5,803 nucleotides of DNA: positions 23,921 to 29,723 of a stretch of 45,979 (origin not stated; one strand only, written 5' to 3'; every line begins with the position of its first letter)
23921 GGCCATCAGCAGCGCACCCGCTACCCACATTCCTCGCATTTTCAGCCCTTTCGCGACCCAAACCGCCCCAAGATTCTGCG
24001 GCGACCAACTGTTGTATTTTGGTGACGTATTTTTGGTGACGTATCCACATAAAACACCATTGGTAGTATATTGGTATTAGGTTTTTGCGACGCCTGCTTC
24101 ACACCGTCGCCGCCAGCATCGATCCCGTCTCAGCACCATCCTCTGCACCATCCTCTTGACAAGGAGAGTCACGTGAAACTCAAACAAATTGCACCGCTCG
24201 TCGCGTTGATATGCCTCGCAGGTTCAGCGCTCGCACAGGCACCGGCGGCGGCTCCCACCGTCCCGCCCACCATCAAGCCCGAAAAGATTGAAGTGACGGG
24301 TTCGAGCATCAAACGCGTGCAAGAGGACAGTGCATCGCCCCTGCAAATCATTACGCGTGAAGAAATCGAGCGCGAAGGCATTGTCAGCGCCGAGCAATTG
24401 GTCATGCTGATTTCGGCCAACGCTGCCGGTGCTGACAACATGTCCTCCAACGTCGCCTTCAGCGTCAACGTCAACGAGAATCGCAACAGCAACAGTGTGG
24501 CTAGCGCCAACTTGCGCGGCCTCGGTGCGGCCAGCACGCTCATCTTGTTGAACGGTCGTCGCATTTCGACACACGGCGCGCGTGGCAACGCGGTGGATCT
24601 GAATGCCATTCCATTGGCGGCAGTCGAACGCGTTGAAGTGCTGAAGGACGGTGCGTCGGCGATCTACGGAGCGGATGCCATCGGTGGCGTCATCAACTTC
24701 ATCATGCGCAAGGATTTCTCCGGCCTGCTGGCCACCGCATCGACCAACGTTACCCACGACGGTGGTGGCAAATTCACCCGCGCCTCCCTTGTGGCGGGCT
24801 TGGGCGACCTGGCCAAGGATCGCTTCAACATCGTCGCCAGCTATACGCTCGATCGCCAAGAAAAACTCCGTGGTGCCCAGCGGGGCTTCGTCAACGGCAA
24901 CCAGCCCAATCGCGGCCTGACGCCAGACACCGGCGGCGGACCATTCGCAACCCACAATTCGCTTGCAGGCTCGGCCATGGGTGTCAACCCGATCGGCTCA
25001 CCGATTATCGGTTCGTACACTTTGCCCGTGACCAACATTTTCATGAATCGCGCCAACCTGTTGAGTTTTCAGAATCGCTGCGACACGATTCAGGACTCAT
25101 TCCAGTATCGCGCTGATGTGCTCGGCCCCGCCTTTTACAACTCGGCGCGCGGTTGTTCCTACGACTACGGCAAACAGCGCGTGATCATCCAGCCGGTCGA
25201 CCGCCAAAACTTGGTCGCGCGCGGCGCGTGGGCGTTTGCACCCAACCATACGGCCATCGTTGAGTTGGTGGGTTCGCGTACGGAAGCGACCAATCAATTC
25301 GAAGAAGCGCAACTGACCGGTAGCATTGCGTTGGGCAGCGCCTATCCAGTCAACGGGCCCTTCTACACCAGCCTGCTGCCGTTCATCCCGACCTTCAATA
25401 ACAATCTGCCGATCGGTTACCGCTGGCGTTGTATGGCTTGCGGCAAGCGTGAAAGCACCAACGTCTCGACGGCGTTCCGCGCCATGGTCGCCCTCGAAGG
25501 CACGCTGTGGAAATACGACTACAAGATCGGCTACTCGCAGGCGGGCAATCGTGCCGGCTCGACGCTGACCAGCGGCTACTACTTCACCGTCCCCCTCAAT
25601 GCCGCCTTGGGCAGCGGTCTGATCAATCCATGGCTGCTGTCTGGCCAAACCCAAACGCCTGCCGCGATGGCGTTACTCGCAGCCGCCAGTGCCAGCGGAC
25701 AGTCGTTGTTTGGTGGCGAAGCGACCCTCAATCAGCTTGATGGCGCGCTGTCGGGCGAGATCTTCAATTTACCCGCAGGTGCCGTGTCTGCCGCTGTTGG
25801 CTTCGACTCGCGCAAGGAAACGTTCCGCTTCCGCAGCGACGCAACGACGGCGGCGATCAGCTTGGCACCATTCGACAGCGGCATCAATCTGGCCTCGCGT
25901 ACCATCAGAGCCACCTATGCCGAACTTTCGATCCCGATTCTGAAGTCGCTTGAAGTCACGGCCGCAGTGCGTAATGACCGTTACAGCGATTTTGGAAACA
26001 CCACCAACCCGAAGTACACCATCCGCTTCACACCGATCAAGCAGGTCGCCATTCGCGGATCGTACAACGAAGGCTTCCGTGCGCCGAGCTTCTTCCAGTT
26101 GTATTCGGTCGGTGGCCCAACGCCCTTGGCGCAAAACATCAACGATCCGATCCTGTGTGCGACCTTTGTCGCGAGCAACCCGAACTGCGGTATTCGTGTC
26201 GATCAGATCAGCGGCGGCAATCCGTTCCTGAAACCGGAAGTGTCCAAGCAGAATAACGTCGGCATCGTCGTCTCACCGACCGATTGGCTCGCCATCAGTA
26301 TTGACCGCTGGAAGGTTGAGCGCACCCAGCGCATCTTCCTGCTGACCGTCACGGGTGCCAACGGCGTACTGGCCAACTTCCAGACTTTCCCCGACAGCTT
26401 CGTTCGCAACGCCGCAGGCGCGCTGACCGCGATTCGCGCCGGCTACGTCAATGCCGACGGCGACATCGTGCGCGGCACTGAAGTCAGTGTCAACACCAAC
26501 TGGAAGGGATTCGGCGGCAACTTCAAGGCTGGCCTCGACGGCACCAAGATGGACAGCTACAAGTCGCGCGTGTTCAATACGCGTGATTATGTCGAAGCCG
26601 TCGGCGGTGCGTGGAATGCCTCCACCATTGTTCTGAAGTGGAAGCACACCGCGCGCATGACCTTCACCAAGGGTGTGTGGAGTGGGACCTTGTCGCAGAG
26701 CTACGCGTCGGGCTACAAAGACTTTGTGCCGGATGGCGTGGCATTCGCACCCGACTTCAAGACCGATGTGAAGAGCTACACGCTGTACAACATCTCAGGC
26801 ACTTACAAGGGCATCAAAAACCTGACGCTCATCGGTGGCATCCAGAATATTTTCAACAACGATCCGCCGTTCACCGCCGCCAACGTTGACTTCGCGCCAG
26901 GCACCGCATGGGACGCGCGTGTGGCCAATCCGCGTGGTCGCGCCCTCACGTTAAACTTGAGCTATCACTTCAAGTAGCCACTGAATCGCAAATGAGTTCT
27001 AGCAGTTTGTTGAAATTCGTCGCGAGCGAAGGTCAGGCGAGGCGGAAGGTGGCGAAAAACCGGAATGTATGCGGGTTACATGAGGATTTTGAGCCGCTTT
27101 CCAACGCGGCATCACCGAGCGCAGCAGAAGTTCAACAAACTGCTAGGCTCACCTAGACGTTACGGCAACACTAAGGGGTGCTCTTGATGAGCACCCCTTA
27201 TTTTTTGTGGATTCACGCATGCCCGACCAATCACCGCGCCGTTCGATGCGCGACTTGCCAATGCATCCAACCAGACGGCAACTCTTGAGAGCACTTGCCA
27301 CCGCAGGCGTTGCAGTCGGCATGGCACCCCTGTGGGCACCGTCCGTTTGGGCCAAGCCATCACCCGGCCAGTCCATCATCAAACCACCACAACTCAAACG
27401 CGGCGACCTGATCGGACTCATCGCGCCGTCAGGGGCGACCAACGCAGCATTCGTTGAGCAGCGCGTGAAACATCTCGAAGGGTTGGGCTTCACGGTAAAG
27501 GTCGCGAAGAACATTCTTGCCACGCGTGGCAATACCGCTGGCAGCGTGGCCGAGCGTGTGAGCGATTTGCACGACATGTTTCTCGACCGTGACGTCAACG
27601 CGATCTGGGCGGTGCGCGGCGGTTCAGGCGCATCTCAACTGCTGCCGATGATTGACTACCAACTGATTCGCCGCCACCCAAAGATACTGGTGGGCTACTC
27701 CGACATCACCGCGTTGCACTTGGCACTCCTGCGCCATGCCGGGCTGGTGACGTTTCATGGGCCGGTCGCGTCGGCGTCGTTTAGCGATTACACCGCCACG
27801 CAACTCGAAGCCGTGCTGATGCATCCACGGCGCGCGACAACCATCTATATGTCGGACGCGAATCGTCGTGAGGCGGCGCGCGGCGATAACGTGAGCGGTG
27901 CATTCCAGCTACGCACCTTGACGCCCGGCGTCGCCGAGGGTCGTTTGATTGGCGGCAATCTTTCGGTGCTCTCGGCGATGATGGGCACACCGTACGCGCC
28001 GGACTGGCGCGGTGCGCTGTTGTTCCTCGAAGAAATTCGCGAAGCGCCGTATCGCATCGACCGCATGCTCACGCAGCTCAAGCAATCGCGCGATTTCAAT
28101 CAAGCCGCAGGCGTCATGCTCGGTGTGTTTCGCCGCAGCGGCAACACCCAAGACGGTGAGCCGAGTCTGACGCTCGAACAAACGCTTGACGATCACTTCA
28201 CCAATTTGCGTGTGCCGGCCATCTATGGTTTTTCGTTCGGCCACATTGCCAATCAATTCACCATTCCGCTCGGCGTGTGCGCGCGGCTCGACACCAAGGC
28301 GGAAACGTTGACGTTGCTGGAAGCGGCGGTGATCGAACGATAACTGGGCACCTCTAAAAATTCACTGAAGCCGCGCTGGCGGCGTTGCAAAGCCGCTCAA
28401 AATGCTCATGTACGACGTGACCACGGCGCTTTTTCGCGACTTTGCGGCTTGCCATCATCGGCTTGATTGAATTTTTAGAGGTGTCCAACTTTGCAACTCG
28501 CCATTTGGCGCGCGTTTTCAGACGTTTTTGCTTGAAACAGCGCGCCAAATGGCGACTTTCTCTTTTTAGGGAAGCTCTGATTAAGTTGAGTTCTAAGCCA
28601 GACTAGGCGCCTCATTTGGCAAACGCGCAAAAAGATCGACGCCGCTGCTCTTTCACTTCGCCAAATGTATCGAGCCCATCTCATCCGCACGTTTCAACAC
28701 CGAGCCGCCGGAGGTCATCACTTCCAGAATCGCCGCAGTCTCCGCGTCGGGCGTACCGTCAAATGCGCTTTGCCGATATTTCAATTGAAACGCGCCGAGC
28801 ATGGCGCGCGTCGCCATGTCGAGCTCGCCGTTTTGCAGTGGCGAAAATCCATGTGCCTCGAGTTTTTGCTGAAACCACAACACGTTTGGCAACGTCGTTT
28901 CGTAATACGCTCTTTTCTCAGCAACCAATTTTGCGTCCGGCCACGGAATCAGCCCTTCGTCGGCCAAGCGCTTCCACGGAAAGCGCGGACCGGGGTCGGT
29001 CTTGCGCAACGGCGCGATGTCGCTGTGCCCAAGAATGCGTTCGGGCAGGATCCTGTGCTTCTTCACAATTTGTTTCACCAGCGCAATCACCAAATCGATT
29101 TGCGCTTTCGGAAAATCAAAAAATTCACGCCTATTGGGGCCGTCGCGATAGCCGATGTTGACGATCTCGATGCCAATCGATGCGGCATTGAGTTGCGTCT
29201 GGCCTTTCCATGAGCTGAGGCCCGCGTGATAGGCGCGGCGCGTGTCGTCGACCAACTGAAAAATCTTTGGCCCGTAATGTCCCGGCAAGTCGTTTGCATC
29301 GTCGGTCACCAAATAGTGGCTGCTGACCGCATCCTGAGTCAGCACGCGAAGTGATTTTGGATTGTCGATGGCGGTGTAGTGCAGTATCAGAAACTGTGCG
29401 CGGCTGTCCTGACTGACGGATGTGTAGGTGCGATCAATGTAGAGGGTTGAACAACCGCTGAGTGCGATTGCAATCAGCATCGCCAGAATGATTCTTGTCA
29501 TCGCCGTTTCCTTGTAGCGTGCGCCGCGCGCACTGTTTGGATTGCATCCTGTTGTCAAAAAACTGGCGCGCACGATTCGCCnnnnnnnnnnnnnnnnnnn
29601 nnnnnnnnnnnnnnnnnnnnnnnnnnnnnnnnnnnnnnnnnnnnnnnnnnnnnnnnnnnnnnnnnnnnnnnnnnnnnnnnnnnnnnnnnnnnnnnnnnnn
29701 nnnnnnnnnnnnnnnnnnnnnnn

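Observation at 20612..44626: TonB-dependent peptidoglycan / MurNAc scavenging locus wired together by four NagQ-type direct-repeat operators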

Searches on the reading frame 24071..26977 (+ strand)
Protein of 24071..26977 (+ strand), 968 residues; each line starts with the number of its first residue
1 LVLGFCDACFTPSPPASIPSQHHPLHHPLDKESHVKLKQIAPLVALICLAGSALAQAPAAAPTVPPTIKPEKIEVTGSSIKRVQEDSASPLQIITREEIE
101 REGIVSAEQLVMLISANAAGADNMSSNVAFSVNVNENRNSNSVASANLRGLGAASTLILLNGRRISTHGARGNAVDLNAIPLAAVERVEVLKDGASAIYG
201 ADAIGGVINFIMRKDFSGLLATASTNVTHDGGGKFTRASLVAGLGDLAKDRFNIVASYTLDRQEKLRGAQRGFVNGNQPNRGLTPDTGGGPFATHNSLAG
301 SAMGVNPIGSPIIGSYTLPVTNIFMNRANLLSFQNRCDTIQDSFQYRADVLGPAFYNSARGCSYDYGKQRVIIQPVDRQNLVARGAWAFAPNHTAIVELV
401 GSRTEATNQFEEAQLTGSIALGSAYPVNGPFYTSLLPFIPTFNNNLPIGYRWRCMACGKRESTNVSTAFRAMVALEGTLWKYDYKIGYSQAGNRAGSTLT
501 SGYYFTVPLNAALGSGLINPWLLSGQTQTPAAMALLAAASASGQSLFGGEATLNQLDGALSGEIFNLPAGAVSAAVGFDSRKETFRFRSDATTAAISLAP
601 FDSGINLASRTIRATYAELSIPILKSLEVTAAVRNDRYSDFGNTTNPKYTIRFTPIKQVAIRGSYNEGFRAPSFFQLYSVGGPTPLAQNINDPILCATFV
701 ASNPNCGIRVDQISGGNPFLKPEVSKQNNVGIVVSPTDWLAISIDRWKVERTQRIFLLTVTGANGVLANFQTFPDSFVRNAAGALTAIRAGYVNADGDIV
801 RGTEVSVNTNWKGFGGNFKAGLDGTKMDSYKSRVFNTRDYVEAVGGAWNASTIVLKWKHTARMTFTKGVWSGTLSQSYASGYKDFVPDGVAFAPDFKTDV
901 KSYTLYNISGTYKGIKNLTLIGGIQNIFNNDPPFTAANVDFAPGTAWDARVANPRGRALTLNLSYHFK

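Call 4: search_protein_families(library=pfam, proteins=[window:24071-26977:+])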
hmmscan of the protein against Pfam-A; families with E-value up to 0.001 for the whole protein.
window:24071-26977:+ (968 aa): 2 families
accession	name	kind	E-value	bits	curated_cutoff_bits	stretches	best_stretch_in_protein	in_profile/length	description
PF00593.30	TonB_dep_Rec_b-barrel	-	2.3e-32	113.9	27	1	462-927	60-436/436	TonB dependent receptor-like, beta-barrel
PF07715.20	Plug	-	2.3e-19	70.3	23.9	1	85-207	3-107/107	TonB-dependent Receptor Plug Domain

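Call 6: search_protein_families(library=ncbifam, proteins=[window:24071-26977:+])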
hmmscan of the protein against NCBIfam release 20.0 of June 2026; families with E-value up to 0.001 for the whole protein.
window:24071-26977:+ (968 aa): 25 families
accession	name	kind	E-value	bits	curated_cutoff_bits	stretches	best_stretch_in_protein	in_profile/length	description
TIGR01786.1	TonB-hemlactrns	subfamily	4.6e-32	111.2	323.75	2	612-967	388-719/719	TonB-dependent hemoglobin/transferrin/lactoferrin family receptor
TIGR01785.1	TonB-hemin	subfamily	2.7e-30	105.4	316.85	2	572-967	325-677/677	TonB-dependent heme/hemoglobin receptor family protein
NF010010.0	PRK13483.1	equivalog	5.7e-25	87.4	927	1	45-218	10-171/660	ligand-gated channel protein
NF007478.2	PRK10064.1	equivalog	1.2e-23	83.3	745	2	50-231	13-179/663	catecholate siderophore receptor CirA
NF007926.1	PRK10641.1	equivalog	6.2e-23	81.2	836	1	69-219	26-160/617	TonB-dependent vitamin B12 receptor BtuB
NF010048.1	PRK13524.1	subfamily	4.2e-21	75.1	493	2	87-219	53-185/744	FepA family TonB-dependent siderophore receptor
TIGR01779.1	TonB-B12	equivalog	7.6e-21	74.3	599.7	2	70-227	28-168/614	TonB-dependent vitamin B12 receptor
NF010038.0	PRK13513.1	equivalog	1e-20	73.8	942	1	67-218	32-170/659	ligand-gated channel protein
NF010051.0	PRK13528.1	subfamily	2.8e-20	72.2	583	2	72-216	36-175/727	FepA family TonB-dependent siderophore receptor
NF010011.0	PRK13484.1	equivalog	1.8e-15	56.3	1197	1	68-213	28-159/682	IreA family TonB-dependent siderophore receptor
NF050067.1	TonBEntbctnRecCfrA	equivalog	9.1e-15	54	1200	1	148-215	89-160/698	TonB-dependent ferric enterobactin receptor CfrA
TIGR01783.1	TonB-siderophor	subfamily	1.4e-13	50.4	223.5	1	131-222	31-116/649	TonB-dependent siderophore receptor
NF010012.0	PRK13486.1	equivalog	1.5e-13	50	924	1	138-235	78-180/696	TonB-dependent receptor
NF052649.1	TonRcptRhtA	equivalog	3e-12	45.5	1100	1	40-215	11-167/744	TonB-dependent siderophore receptor RhtA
TIGR01782.1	TonB-Xanth-Caul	subfamily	1e-09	37.2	310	1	137-525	56-382/868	TonB-dependent receptor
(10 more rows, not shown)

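Call 78: find_related_loci(query=window:24173-26977:+, collection=metagenome_contigs, flank=4000)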
Query window:24173-26977:+ (934 aa) in metagenome_contigs; peptide patterns used: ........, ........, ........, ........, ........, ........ (x = any residue, [..] = any of these).
311 stretches matched a pattern; 176 encode a relative of the query (tblastn E <= 1e-3); the best 80 are kept; 79 distinct loci.
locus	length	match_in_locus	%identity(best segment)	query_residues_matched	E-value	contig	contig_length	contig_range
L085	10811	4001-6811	83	1-934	0e+0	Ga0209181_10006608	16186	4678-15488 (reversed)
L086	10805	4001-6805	82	1-934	0e+0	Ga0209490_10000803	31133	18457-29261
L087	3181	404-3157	51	1-933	0e+0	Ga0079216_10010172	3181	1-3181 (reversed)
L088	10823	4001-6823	52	1-933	0e+0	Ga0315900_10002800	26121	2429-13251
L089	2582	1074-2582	83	1-502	0e+0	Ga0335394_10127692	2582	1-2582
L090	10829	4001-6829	77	1-934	0e+0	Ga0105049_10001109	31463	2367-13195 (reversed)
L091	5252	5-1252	83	519-934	0e+0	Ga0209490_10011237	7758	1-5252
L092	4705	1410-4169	43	1-933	0e+0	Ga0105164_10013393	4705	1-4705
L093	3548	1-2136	43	213-933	0e+0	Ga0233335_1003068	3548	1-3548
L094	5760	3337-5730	41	1-770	6e-178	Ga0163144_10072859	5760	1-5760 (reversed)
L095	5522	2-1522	44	426-933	2e-121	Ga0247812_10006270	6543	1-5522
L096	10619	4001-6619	32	38-934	3e-119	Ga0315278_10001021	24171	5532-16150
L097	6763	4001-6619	32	38-934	3e-119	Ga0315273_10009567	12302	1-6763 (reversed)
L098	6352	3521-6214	32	1-934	3e-118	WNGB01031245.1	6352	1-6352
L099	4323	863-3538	30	9-934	1e-113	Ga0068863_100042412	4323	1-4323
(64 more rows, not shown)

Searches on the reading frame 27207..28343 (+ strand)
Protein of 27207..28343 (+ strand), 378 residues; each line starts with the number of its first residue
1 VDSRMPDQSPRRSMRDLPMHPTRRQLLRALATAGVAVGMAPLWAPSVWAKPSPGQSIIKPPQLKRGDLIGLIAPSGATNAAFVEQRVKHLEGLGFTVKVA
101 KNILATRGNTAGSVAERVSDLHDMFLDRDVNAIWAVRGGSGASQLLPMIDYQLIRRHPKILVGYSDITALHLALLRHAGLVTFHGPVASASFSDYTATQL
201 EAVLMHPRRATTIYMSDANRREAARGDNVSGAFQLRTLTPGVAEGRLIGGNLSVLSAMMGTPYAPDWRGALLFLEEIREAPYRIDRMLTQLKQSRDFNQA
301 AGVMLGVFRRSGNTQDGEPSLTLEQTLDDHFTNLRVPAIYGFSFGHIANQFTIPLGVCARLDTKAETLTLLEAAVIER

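Call 4: search_protein_families(library=pfam, proteins=[window:27207-28343:+])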
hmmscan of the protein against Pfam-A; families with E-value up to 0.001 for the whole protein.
window:27207-28343:+ (378 aa): 2 families
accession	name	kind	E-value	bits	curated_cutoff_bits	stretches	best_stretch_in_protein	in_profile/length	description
PF02016.21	Peptidase_S66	-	8.9e-39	132.8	25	1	69-185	1-121/121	LD-carboxypeptidase N-terminal domain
PF17676.7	Peptidase_S66C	-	2.1e-38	132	23.7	1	244-361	1-120/120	LD-carboxypeptidase C-terminal domain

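Call 6: search_protein_families(library=ncbifam, proteins=[window:27207-28343:+])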
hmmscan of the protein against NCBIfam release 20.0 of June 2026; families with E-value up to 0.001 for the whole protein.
window:27207-28343:+ (378 aa): 2 families
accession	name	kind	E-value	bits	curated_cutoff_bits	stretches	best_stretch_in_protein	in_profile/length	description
NF008424.0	PRK11253.1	equivalog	1.6e-51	175.2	378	1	68-370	6-298/308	muramoyltetrapeptide carboxypeptidase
TIGR01409.1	TAT_signal_seq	domain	0.00064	20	16.7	1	22-49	2-29/29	twin-arginine translocation signal domain-containing protein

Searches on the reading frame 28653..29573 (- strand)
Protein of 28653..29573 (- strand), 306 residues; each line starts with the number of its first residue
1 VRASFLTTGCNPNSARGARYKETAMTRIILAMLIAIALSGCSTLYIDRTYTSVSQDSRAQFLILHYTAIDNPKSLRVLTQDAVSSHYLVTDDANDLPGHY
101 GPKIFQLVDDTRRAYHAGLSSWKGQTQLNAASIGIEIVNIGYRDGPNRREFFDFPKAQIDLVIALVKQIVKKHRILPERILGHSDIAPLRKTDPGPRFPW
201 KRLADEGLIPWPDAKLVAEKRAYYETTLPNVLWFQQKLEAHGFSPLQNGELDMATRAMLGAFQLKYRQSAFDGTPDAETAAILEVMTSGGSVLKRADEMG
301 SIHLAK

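Call 4: search_protein_families(library=pfam, proteins=[window:28653-29573:-])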
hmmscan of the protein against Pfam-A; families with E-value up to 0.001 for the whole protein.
window:28653-29573:- (306 aa): 2 families
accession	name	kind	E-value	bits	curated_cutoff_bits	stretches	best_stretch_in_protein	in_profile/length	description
PF01510.30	Amidase_2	-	7.6e-26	91.4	26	1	57-196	3-131/131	N-acetylmuramoyl-L-alanine amidase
PF01471.23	PG_binding_1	-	7.3e-07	29.7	23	1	229-283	3-57/57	Putative peptidoglycan binding domain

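Call 6: search_protein_families(library=ncbifam, proteins=[window:28653-29573:-])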
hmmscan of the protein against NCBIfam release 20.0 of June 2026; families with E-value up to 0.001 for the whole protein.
window:28653-29573:- (306 aa): 1 family
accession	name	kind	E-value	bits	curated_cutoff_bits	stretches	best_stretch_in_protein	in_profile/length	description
NF008758.0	PRK11789.1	equivalog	2e-24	86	143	1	77-205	70-180/190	1,6-anhydro-N-acetylmuramyl-L-alanine amidase AmpD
